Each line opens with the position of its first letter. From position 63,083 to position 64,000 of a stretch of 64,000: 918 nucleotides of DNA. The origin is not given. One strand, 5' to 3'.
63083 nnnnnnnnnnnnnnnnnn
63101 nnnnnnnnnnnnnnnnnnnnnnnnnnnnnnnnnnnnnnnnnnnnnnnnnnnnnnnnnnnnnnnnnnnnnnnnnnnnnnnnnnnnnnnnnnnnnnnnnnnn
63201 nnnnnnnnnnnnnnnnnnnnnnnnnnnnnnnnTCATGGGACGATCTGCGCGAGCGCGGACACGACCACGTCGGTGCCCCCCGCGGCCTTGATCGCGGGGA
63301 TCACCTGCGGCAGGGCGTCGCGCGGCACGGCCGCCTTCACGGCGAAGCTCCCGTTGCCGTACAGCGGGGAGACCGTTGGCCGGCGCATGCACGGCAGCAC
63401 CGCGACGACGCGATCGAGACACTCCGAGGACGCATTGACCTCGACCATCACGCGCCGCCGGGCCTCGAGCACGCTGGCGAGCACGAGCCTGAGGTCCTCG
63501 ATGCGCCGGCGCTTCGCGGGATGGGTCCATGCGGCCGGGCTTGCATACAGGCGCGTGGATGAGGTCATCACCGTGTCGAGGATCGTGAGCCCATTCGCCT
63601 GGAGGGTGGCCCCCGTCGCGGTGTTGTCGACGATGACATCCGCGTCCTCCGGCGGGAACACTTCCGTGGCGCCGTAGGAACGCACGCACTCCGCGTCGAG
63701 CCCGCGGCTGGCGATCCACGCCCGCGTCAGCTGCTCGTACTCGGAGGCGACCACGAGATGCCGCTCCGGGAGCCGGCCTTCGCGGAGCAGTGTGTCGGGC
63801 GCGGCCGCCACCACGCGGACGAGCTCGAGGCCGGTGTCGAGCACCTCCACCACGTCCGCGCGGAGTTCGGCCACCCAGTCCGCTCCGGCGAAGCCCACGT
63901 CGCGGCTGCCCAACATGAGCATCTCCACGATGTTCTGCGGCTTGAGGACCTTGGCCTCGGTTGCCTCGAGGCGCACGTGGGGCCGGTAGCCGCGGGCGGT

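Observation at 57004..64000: Compact histidine operon with three gene fusions (hisHF, hisA-hisIE, hisC-HAD) and monofunctional hisB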

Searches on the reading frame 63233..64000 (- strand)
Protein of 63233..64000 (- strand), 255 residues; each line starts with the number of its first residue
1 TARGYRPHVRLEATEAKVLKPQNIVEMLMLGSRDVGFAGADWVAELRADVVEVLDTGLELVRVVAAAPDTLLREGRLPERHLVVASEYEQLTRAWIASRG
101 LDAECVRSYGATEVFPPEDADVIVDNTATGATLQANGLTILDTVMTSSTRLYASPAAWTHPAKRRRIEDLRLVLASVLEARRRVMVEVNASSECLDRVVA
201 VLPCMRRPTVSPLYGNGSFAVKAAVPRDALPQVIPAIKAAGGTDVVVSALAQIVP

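Call 5: search_protein_families(library=pfam, proteins=[window:63233-64000:-], max_evalue=0.01)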
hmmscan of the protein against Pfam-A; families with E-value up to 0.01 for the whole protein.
window:63233-64000:- (255 aa): 2 families
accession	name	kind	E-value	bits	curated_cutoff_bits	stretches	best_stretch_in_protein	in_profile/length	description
PF01634.23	HisG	-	2.4e-33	115.7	25.5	1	20-170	1-152/158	ATP phosphoribosyltransferase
PF08029.16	HisG_C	-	2.9e-19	69.4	23.5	1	180-250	1-71/73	HisG, C-terminal domain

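Call 6: search_protein_families(library=ncbifam, proteins=[window:63233-64000:-], max_evalue=0.001)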
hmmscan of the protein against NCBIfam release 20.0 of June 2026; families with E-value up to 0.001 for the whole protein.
window:63233-64000:- (255 aa): 2 families
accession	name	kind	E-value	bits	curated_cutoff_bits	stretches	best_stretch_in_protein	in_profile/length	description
TIGR00070.1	hisG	equivalog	1e-30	107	75.75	1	7-152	35-182/183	ATP phosphoribosyltransferase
TIGR03455.1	HisG_C-term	equivalog_domain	7e-23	80.7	40.05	1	156-253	3-99/100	ATP phosphoribosyltransferase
